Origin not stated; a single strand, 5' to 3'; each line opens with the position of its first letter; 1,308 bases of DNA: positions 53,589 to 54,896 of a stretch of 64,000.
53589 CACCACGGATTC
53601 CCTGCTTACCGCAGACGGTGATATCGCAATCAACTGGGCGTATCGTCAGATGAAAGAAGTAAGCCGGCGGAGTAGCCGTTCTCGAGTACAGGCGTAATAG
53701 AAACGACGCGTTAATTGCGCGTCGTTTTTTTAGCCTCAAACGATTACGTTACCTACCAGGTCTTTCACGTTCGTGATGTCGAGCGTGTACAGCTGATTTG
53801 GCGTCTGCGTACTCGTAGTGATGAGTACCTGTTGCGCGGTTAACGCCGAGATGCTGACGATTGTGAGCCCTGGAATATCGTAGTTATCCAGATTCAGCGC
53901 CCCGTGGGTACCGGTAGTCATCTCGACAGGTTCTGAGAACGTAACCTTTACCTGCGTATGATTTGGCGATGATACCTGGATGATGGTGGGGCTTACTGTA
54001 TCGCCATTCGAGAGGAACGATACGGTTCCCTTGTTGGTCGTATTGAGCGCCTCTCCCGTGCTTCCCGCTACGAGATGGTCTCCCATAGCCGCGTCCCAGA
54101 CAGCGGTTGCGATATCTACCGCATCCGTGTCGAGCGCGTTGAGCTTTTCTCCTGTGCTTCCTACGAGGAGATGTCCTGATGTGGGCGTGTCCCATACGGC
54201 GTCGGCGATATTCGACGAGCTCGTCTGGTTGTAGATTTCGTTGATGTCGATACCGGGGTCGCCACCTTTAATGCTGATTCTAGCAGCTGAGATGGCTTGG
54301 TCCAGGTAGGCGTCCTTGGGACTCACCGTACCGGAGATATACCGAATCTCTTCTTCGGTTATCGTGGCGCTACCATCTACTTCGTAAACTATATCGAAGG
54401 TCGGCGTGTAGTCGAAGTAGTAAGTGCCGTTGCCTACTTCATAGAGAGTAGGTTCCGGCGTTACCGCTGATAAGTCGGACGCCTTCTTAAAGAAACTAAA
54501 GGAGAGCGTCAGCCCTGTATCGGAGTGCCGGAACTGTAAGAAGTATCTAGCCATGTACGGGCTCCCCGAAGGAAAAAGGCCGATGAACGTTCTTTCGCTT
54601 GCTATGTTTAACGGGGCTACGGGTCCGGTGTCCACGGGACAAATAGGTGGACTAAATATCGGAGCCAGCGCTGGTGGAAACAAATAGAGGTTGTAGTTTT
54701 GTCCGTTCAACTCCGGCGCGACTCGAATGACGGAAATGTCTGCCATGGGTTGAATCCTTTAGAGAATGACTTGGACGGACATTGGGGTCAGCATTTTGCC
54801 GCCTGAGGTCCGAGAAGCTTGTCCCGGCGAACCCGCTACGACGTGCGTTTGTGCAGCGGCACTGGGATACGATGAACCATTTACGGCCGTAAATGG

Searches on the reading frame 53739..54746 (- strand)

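Call 18: search_protein_families(library=phrogs, proteins=[window:53739-54746:-], max_evalue=0.001)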
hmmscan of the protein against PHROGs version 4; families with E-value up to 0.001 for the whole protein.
window:53739-54746:- (336 aa): 0 families

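Call 42: search_protein_families(library=pfam, proteins=[window:53739-54746:-], max_evalue=0.01)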
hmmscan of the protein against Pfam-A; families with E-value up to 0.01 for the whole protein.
window:53739-54746:- (336 aa): 1 family
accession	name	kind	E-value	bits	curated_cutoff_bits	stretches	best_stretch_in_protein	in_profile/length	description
PF13205.12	Big_5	-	0.00041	21.5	23.6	1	252-333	11-93/105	Bacterial Ig-like domain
